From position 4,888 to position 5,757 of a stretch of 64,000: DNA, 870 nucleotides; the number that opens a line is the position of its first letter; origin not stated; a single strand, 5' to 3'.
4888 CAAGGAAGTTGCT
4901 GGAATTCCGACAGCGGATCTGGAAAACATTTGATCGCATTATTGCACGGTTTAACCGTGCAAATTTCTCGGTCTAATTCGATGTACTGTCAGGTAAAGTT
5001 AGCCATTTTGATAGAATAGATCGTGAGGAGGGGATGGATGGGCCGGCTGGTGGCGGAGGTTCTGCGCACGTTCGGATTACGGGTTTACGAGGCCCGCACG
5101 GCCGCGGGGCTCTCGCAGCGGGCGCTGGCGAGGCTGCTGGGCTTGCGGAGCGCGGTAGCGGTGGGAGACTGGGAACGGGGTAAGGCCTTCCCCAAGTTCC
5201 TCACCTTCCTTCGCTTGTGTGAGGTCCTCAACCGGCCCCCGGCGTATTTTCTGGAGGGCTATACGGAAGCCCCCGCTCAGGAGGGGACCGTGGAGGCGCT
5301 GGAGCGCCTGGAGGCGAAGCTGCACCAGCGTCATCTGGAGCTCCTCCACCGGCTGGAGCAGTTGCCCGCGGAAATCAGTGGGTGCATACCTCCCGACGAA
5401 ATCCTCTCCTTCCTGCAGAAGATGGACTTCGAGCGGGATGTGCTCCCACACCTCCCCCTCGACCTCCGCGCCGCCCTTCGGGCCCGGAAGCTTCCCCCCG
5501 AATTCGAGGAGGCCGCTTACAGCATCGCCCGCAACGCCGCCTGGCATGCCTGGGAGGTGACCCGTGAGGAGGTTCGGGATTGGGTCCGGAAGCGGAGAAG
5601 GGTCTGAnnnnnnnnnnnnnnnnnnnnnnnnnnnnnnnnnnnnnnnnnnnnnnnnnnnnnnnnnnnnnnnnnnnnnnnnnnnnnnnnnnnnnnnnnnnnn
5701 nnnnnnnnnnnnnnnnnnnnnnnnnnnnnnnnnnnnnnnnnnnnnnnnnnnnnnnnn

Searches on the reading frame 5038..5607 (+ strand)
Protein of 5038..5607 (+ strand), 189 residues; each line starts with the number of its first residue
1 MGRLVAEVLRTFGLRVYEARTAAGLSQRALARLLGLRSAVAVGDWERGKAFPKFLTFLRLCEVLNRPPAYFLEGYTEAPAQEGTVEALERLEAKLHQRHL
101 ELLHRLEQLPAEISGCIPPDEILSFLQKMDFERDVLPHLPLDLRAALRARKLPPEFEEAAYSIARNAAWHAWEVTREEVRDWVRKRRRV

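Call 8: search_protein_families(library=pfam, proteins=[window:5038-5604:+], max_evalue=0.01)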
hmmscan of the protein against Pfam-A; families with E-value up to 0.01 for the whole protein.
window:5038-5604:+ (189 aa): 3 families
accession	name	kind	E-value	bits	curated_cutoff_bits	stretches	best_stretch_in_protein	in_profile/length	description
PF01381.28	HTH_3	-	7e-09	36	23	1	17-71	2-55/55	Helix-turn-helix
PF13560.12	HTH_31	-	9.6e-09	35.9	27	1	12-69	2-59/64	Helix-turn-helix domain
PF12844.13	HTH_19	-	5.3e-06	26.7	30.2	1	15-76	3-63/64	Helix-turn-helix domain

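Call 12: find_related_loci(query=window:5038-5604:+, collection=genome_contigs, flank=4000)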
Query window:5038-5604:+ (189 aa) in genome_contigs; peptide patterns used: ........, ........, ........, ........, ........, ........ (x = any residue, [..] = any of these).
148 stretches matched a pattern; 8 encode a relative of the query (tblastn E <= 1e-3); 8 distinct loci.
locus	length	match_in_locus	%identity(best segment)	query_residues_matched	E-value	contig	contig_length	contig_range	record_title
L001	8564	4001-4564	98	1-188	2e-121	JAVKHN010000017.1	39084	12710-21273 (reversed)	MAG: Candidatus Sysuimicrobium calidum isolate HHBFW-2_201803_bins_120 HHBFW-2_201803_bins_120_scaffold_17, whole genome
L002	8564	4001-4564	77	1-188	2e-96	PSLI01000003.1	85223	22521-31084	MAG: Candidatus Sysuimicrobiota bacterium isolate ERB_18_2 NODE_119_length_85223_cov_4.179123, whole genome shotgun sequ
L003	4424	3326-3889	76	1-188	1e-96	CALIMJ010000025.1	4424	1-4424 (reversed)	MAG: uncultured bacterium isolate S1_Bin_METABAT__12_1 genome assembly, contig: c_000001379121, whole genome shotgun seq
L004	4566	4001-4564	77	1-188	4e-96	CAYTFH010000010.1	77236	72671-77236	MAG TPA_asm: uncultured bacterium isolate binchicken_co30_114 genome assembly, contig: NODE_367_length_77236_cov_103.514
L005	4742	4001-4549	78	1-183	1e-95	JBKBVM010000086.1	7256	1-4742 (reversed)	MAG: bacterium isolate 21I_052.bin.53 NODE_86_length_7256_cov_3.431536, whole genome shotgun sequence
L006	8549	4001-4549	73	1-183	4e-89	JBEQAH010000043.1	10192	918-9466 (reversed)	MAG: bacterium isolate 03V1_S199.semibin_refined.081 NODE_4024_length_10192_cov_2.818977, whole genome shotgun sequence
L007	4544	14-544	75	12-188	8e-88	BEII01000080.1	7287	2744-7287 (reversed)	Bacterium HR32 DNA, contig: NODE_3139_80, isolate: HRbin32, whole genome shotgun sequence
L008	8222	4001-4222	33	19-91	1e-6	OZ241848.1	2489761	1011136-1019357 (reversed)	MAG: Bdellovibrionales bacterium isolate 96141382-e311-45bf-910f-4fc7ba283183 genome assembly, chromosome: 1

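Call 17: find_related_loci(query=A2, collection=metagenome_contigs, flank=2500)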
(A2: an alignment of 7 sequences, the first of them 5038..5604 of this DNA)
Query A2 (189 aa) in metagenome_contigs; peptide patterns used: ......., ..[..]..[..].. (x = any residue, [..] = any of these).
481 stretches matched a pattern; 16 encode a relative of the query (tblastn E <= 1e-3); 15 distinct loci.
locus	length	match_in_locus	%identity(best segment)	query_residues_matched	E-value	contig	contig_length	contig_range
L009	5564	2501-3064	95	1-188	2e-117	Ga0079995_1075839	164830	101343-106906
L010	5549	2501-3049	87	1-183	1e-105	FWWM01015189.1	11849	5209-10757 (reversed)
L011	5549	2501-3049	87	1-183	2e-105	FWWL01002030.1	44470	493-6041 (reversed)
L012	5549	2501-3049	89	1-183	1e-99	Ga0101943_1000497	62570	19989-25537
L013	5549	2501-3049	78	1-183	4e-96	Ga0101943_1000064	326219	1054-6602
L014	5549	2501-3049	78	1-183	4e-96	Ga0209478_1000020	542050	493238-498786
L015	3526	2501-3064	77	1-188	7e-96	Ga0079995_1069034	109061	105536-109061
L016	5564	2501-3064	77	1-188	1e-95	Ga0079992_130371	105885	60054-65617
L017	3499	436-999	77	1-188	7e-96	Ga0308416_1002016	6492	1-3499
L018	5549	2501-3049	78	1-183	1e-94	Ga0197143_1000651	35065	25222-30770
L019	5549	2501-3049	77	1-183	4e-92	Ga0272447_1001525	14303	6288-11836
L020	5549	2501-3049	73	1-183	1e-90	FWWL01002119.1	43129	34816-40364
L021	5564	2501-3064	74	1-188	8e-91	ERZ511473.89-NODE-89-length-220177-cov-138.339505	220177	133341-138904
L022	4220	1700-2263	73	1-188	9e-90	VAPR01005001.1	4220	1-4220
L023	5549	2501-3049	78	1-183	4e-96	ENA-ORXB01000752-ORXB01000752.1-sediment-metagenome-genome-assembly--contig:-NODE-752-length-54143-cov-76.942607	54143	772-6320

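Call 20: find_encoding_contigs(protein=window:5038-5607:+, flank=3000, max_places=10)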
Protein window:5038-5607:+ (189 aa): 1 contig read that carries it; 1 place shown.
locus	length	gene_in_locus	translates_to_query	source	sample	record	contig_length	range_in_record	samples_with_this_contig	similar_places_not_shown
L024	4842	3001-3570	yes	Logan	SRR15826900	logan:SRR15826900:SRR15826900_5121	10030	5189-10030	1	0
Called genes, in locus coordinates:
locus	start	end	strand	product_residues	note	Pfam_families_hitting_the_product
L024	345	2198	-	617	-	PF00395:SLH (faint), PF05036:SPOR, PF09992:NAGPA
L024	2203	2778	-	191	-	-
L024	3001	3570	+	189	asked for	PF13560:HTH_31, PF01381:HTH_3, PF12844:HTH_19 (weak)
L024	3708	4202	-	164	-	PF04167:DUF402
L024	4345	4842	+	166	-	?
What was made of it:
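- Tried and rejected: Looking up the exact XRE protein returned only an identical contig, which adds no comparative information (call 20).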

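Call 37: search_protein_families(library=ncbifam, proteins=[window:5038-5604:+], max_evalue=1)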
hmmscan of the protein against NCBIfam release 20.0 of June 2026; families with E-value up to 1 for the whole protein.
window:5038-5604:+ (189 aa): 9 families
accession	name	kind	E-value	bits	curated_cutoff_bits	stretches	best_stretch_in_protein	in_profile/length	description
NF007257.0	PRK09706.1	subfamily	1.8e-09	37.5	101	1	10-110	4-100/135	transcriptional repressor DicA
TIGR03070.1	couple_hipB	subfamily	2.6e-06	27.3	71.65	1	11-65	2-55/58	type II toxin-antitoxin system Y4mF family antitoxin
NF041951.1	phage_RstR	subfamily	0.0003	21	80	1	12-65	3-55/108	RstR family transcriptional repressor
TIGR03830.1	CxxCG_CxxCG_HTH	subfamily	0.0012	18.6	61.8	1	15-67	69-119/127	type II TA system antitoxin MqsA family protein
NF007408.0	PRK09943.1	equivalog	0.0045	16.6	211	1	11-72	7-67/185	HTH-type transcriptional regulator PuuR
NF052239.1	antitox_spr1629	equivalog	0.021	13.9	335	1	13-75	4-65/377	spr1629 family repressor/antitoxin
TIGR00270.2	TIGR00270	equivalog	0.024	14.4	110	1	6-64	70-127/159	multiprotein bridging factor aMBF1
NF006015.0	PRK08154.1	subfamily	0.033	13.4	204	1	7-104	26-123/314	anaerobic benzoate catabolism transcriptional regulator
NF052403.1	ESX1TransRegEspM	equivalog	0.079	11.8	550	1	20-70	147-196/367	ESX-1 type VII secretion system transcriptional regulator EspM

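Call 38: search_solved_structures(query=window:5038-5604:+, max_evalue=1)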
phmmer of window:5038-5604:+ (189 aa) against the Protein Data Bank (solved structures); distinct sequences matched with E-value up to 1: 13.
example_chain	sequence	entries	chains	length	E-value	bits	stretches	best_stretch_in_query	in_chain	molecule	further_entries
1y7y_A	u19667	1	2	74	4.3e-05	26.3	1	10-68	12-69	C.AhdI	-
2b5a_A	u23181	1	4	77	0.00039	23.2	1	7-73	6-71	C.BclI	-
1adr_A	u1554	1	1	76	0.00042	23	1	12-75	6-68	P22 C2 REPRESSOR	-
2r1j_L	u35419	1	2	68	0.00054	22.7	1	12-74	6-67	Repressor protein C2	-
3jxb_C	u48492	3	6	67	0.00054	22.7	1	12-74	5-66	Repressor protein C2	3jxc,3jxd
3lfp_A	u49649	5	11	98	0.0011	21.6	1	15-72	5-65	Csp231I C protein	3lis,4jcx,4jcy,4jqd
8ezt_A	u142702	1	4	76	0.0013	21.4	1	17-66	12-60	HipB(Lp)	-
8tac_A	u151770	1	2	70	0.0066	19.1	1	6-64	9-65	DBP48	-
4o8b_A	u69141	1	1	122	0.016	17.9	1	12-72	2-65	Uncharacterized protein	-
9vzy_A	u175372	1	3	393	0.11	15.2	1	19-92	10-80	HTH cro/C1-type domain-containing protein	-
6af3_B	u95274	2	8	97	0.25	14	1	15-66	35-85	HigA antitoxin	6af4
3f6w_A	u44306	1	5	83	0.42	13.3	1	16-71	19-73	XRE-family like protein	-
7t8i_A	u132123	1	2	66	0.55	12.9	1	11-72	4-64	Phage element (ICEBs1)transcriptional regulator (Xre family)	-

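Call 56: find_homologous_proteins(query=A2, max_evalue=0.001)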
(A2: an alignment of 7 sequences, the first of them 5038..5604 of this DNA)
Query A2 (7 sequences) (189 aa, profile of the alignment): 78 proteins with E <= 0.001 among 8000 candidates.
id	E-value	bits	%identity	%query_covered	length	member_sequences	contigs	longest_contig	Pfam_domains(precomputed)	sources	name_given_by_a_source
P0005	3.5e-117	406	77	99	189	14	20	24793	PF01381.29,PF13560.13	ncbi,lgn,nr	ncbi:MAG: helix-turn-helix transcriptional regulator [Armatimonadota bacterium]|nr:helix-turn-helix 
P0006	1.0e-112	392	78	100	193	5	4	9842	PF01381.29,PF13560.13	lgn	-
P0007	2.8e-112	390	75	99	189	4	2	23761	PF01381.29,PF13560.13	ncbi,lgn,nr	ncbi:MAG: helix-turn-helix transcriptional regulator [Armatimonadota bacterium]|nr:helix-turn-helix 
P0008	3.1e-111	387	76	99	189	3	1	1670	PF01381.29,PF13560.13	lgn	-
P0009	6.5e-111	386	73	99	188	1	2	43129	PF12844.14,PF01381.29,PF13560.13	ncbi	-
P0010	8.2e-111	386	95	99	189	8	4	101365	PF01381.29,PF13560.13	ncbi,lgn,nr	ncbi:MAG: helix-turn-helix domain-containing protein [Armatimonadota bacterium]|nr:helix-turn-helix 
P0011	3.0e-110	384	76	97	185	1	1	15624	PF01381.29,PF13560.13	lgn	-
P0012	7.3e-110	382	76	99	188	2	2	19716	PF01381.29,PF13560.13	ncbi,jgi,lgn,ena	jgi:transcriptional regulator with XRE-family HTH domain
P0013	8.8e-110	382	73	99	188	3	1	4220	PF12844.14,PF01381.29,PF13560.13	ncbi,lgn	-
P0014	1.2e-109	382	76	99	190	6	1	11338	PF01381.29,PF13560.13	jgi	jgi:transcriptional regulator with XRE-family HTH domain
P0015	2.2e-109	381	77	99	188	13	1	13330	PF01381.29,PF13560.13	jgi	-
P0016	7.5e-108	376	87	97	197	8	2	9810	PF12844.14,PF01381.29,PF13560.13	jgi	jgi:transcriptional regulator with XRE-family HTH domain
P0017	4.8e-107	373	87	97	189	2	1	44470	PF01381.29,PF13560.13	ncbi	-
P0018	1.8e-106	371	88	99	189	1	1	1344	PF01381.29,PF13560.13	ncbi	-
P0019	1.9e-105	368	78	99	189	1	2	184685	PF12844.14,PF01381.29,PF13560.13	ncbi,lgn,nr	ncbi:MAG: helix-turn-helix transcriptional regulator [Armatimonadota bacterium]|nr:helix-turn-helix 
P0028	1.4e-55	205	55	99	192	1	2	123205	PF12844.14,PF01381.29,PF13560.13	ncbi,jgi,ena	-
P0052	1.4e-47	179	48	98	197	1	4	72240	PF12844.14,PF01381.29,PF13560.13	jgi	jgi:transcriptional regulator with XRE-family HTH domain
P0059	5.6e-47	177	49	95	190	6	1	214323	PF12844.14,PF01381.29,PF13560.13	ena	-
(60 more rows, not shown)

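Call 57: find_encoding_contigs(protein=P0028, flank=2500, max_places=2)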
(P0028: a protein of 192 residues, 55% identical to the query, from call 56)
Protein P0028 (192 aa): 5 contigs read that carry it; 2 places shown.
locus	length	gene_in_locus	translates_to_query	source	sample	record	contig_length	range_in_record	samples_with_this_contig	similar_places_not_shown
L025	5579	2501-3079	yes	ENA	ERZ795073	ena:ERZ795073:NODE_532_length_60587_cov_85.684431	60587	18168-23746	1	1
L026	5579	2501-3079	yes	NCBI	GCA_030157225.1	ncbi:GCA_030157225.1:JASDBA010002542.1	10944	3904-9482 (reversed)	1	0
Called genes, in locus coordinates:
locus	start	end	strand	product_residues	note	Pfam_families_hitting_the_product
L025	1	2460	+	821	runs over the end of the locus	PF01590:GAF, PF13185:GAF_2, PF13492:GAF_3, PF01590:GAF, PF13185:GAF_2, PF13492:GAF_3, PF00989:PAS, PF08448:PAS_4, +6 more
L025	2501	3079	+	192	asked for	PF13560:HTH_31, PF01381:HTH_3, PF12844:HTH_19 (weak)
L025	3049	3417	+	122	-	PF06094:GGACT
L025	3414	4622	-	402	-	PF00155:Aminotran_1_2, PF01041:DegT_DnrJ_EryC1 (faint)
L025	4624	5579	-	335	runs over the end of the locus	PF00696:AA_kinase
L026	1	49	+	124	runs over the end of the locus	PF00376:MerR (faint), PF12728:HTH_17, PF13411:MerR_1 (faint)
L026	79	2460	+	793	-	PF01590:GAF, PF13185:GAF_2, PF13492:GAF_3, PF01590:GAF, PF13185:GAF_2, PF13492:GAF_3, PF00989:PAS, PF08448:PAS_4, +6 more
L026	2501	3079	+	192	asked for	PF13560:HTH_31, PF01381:HTH_3, PF12844:HTH_19 (weak)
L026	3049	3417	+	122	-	PF06094:GGACT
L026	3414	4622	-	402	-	PF00155:Aminotran_1_2, PF01041:DegT_DnrJ_EryC1 (faint)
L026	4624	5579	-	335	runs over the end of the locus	PF00696:AA_kinase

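Call 58: find_encoding_contigs(protein=P0059, flank=2500, max_places=2)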
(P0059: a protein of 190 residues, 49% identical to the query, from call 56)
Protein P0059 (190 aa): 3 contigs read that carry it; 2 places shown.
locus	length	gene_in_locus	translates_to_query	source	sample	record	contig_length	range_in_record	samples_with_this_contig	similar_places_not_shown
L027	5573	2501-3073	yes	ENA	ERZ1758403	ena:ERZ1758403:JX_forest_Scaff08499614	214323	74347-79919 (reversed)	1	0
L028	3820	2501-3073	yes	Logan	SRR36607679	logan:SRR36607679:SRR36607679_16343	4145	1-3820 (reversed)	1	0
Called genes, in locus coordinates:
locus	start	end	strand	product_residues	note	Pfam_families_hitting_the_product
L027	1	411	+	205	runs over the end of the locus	-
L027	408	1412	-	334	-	PF05544:Pro_racemase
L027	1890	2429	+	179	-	PF00080:Sod_Cu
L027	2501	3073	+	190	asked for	PF13560:HTH_31, PF01381:HTH_3, PF12844:HTH_19 (weak)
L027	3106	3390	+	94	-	PF06094:GGACT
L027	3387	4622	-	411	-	PF00155:Aminotran_1_2, PF01053:Cys_Met_Meta_PP (faint)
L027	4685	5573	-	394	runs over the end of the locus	PF05221:AdoHcyase, PF02826:2-Hacid_dh_C, PF00670:AdoHcyase_NAD, PF07991:KARI_N (weak)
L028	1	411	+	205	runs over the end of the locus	-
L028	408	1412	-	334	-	PF05544:Pro_racemase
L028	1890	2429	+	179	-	PF00080:Sod_Cu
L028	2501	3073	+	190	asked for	PF13560:HTH_31, PF01381:HTH_3, PF12844:HTH_19 (weak)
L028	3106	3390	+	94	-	PF06094:GGACT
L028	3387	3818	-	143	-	?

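Call 59: find_encoding_contigs(protein=P0052, flank=2500, max_places=2)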
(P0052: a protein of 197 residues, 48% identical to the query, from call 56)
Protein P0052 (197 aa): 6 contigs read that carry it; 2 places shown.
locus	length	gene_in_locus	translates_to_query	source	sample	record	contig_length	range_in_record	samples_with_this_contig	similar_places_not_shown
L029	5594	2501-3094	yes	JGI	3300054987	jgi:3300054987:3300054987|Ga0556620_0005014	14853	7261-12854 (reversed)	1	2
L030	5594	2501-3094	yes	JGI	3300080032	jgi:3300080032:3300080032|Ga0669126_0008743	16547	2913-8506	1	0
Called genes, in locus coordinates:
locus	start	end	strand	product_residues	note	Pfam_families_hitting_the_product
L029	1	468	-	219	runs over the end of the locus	-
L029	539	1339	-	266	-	PF00497:SBP_bac_3 (weak)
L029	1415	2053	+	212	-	-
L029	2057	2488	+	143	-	PF12728:HTH_17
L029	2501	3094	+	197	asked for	PF13560:HTH_31, PF01381:HTH_3, PF12844:HTH_19 (weak)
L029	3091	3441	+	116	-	PF06094:GGACT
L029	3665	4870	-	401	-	PF00155:Aminotran_1_2, PF01053:Cys_Met_Meta_PP (weak)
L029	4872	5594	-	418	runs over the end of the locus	PF05221:AdoHcyase, PF02826:2-Hacid_dh_C, PF00670:AdoHcyase_NAD, PF07991:KARI_N (weak)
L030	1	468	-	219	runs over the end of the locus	-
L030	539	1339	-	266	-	PF00497:SBP_bac_3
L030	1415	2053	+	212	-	-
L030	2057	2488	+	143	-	PF12728:HTH_17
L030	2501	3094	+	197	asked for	PF13560:HTH_31, PF01381:HTH_3, PF12844:HTH_19 (weak)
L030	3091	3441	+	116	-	PF06094:GGACT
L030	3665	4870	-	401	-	PF00155:Aminotran_1_2, PF01053:Cys_Met_Meta_PP (weak)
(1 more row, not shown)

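Call 73: predict_structure(alignment_id=A7)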
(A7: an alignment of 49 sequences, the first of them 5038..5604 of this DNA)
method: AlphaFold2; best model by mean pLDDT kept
length: 189 residues; sequences in the alignment: 49
mean_pLDDT: 82.6   pTM: 0.41
mean pLDDT of the five models: 82.6, 81.4, 80.4, 78.7, 78.4
residues with pLDDT >= 90: 72; 70-90: 86; 50-70: 28; < 50: 3
segments of 3 or more residues with pLDDT < 50: none
pLDDT, mean of each block of 10 residues (from residue 1): 81 96 97 94 96 95 92 62 63 76 66 64 89 85 75 82 88 90 78
secondary structure, 60 per line:
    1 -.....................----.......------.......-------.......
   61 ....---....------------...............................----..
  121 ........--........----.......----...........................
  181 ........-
elements in order: H2-22 H27-33 H40-46 H54-64 H68-71 H84-114 H119-128 H131-138 H143-149 H154-188

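Call 75: fold_search(model_id=the predicted structure, library=pdb)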
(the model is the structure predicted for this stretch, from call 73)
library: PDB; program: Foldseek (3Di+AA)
matches with E <= 10: 459; with E <= 0.001: 5
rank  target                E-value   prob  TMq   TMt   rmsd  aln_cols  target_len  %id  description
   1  2b5a_A                2.7e-04  1.00  0.33  0.76   1.6        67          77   31  C.BclI, Control Element of the BclI Restriction-Modification System (released 2006-01-03)
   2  2b5a_B                3.0e-04  1.00  0.33  0.80   1.4        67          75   31  C.BclI, Control Element of the BclI Restriction-Modification System (released 2006-01-03)
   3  1y7y_B                3.3e-04  1.00  0.32  0.86   1.3        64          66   41  High-resolution crystal structure of the restriction-modification controller protein C.AhdI from Aeromonas hydrophila (released 2005-02-22)
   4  1y7y_A                4.1e-04  1.00  0.33  0.85   1.4        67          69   39  High-resolution crystal structure of the restriction-modification controller protein C.AhdI from Aeromonas hydrophila (released 2005-02-22)
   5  2b5a_C                5.6e-04  1.00  0.33  0.77   1.5        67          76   31  C.BclI, Control Element of the BclI Restriction-Modification System (released 2006-01-03)
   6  3jxb_C                3.2e-03  1.00  0.32  0.87   1.1        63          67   33  Crystal structure of the P22 c2 repressor protein in complex with synthetic operator 9C (released 2010-01-19)
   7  3ivp_A                3.2e-03  1.00  0.33  0.52  10.2       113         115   18  The structure of a possible transposon-related DNA-binding protein from Clostridium difficile 630. (released 2009-09-22)
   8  1y9q                  3.8e-03  1.00  0.33  0.35   1.6        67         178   25  Crystal Structure of HTH_3 family Transcriptional Regulator from Vibrio cholerae (released 2005-01-04)
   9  8tac_A                4.0e-03  1.00  0.31  0.81   2.1        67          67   34  Designed DNA binding protein (released 2024-08-28)
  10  8ezt_B                5.2e-03  1.00  0.29  0.73   1.4        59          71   32  Crystal structure of HipB(Lp) from Legionella pneumophila (released 2023-09-27)
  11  2ewt                  5.2e-03  1.00  0.32  0.79   2.0        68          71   26  Crystal structure of the DNA-binding domain of BldD (released 2006-06-13)
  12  3f51_B                5.2e-03  1.00  0.32  0.62  11.3        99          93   17  Crystal Structure of the clp gene regulator ClgR from Corynebacterium glutamicum (released 2008-11-18)
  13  1adr_MODEL_1_A        7.1e-03  1.00  0.31  0.75   1.5        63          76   33  DETERMINATION OF THE NUCLEAR MAGNETIC RESONANCE STRUCTURE OF THE DNA-BINDING DOMAIN OF THE P22 C2 REPRESSOR (1 (released 1994-01-31)
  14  3jxb_D                7.8e-03  1.00  0.32  0.90   1.2        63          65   33  Crystal structure of the P22 c2 repressor protein in complex with synthetic operator 9C (released 2010-01-19)
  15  3f52_E                8.2e-03  1.00  0.31  0.72   1.2        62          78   21  Crystal structure of the clp gene regulator ClgR from C. glutamicum (released 2008-11-18)
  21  2r1j_L                1.1e-02  1.00  0.32  0.88   1.2        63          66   33  Crystal Structure of the P22 c2 Repressor protein in complex with the synthetic operator 9T (released 2008-04-29)
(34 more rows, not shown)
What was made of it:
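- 5038..5607 (+): XRE-family regulator gene (189 aa): Cro/C1-type HTH, then a long helix, then a helical C-terminal domain. Pfam HTH_3 (call 8); PDB C.AhdI, C.BclI, P22 c2 (calls 38, 75); AlphaFold model with pLDDT 82.6 (call 73)
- Closest known: Autoregulatory operators of Cro/C1-type. Same: The regulator's HTH domain is closest to these proteins (calls 38, 75).
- The HTH is closest to autoregulatory Cro/C1-type proteins such as the R-M controller proteins and P22 c2 (calls 38, 75).
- Tried and rejected: The C-terminal domain remains unassigned (call 75).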

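Call 80: search_protein_families(library=pfam, proteins=[L002:2171-3202:+, L003:1257-2456:+, L006:1635-3203:+, L010:2-1681:-, L013:3-1559:+, L015:3-1526:+, L020:679-1719:+, L021:436-1674:+, L012:1097-1573:-, L009:941-1564:-], max_evalue=0.00001)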
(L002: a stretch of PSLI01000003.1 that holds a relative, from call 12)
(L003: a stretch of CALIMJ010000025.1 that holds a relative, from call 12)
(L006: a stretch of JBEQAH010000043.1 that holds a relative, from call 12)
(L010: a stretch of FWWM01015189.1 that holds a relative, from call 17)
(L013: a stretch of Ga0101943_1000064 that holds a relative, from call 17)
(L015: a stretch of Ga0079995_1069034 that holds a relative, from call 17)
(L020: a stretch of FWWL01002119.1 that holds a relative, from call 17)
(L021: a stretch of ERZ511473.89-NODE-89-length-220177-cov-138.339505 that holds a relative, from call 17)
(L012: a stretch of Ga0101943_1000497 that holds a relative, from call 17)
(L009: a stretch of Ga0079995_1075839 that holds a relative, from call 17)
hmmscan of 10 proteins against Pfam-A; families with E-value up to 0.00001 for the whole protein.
L002:2171-3202:+ (344 aa): 2 families
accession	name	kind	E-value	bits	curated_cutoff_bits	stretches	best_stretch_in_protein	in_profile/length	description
PF02774.23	Semialdhyde_dhC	-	1.6e-43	149.5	26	1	136-318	1-184/184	Semialdehyde dehydrogenase, dimerisation domain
PF01118.30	Semialdhyde_dh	-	6.8e-27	94.7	26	1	7-111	2-115/121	Semialdehyde dehydrogenase, NAD binding domain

L003:1257-2456:+ (400 aa): 2 families
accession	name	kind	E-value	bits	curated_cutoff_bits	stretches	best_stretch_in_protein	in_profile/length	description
PF01729.25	QRPTase_C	-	2.2e-57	193.9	23.1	1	229-398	1-169/169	Quinolinate phosphoribosyl transferase, C-terminal domain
PF02749.22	QRPTase_N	-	1.7e-20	73.4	27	1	142-227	1-82/82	Quinolinate phosphoribosyl transferase, N-terminal domain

L006:1635-3203:+ (523 aa): 3 families
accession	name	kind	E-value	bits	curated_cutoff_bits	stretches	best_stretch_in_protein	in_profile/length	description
PF00696.33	AA_kinase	-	3.3e-50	171.4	24.9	1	113-344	2-233/234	Amino acid kinase family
PF13840.12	ACT_7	-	4.1e-22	78.2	27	1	445-507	3-65/65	ACT domain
PF22468.2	ACT_9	-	8.5e-21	73.9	27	1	451-509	1-61/61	ACT domain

L010:2-1681:- (560 aa): 3 families
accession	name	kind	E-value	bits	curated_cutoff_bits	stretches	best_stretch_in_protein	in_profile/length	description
PF09992.14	NAGPA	-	4.3e-22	79.6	25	1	435-555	2-113/169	Phosphodiester glycosidase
PF00395.25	SLH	-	5.1e-17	62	20.8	1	19-57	4-43/44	S-layer homology domain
PF05036.18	SPOR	-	3.7e-14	53.2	21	1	225-291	5-75/76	SPOR domain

L013:3-1559:+ (519 aa): 2 families
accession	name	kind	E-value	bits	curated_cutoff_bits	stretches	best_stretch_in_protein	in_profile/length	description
PF01729.25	QRPTase_C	-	1.4e-57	194.6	23.1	1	348-517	1-169/169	Quinolinate phosphoribosyl transferase, C-terminal domain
PF02749.22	QRPTase_N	-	5.4e-20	71.8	27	1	261-346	1-82/82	Quinolinate phosphoribosyl transferase, N-terminal domain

L015:3-1526:+ (508 aa): 2 families
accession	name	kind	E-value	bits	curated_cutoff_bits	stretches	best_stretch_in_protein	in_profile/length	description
PF02774.23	Semialdhyde_dhC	-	1.5e-44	152.8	26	1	299-481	1-184/184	Semialdehyde dehydrogenase, dimerisation domain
PF01118.30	Semialdhyde_dh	-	3.1e-29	102.3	26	1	170-274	2-115/121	Semialdehyde dehydrogenase, NAD binding domain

L020:679-1719:+ (347 aa): 2 families
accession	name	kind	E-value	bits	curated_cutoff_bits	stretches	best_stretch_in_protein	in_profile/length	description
PF02774.23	Semialdhyde_dhC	-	6e-43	147.6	26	1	139-321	1-184/184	Semialdehyde dehydrogenase, dimerisation domain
PF01118.30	Semialdhyde_dh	-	1.6e-28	100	26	1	10-116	2-117/121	Semialdehyde dehydrogenase, NAD binding domain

L021:436-1674:+ (413 aa): 3 families
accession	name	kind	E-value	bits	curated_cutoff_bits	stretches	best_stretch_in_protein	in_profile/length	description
PF00696.33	AA_kinase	-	2.5e-49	168.6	24.9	1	3-234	2-233/234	Amino acid kinase family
PF13840.12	ACT_7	-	2.5e-21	75.7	27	1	335-397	3-65/65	ACT domain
PF22468.2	ACT_9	-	1.4e-20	73.2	27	1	341-399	1-61/61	ACT domain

L012:1097-1573:- (159 aa): 0 families

L009:941-1564:- (208 aa): 0 families
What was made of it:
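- On Zinc anti-sigma factor (ZAS), for the divergent gene: No sigma gene was seen; two left neighbours had no Pfam match (calls 8, 20, 80).
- Closest known: Zinc-binding anti-sigma factors. Different: No sigma factor gene lies next to it in the loci examined (calls 20, 80).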
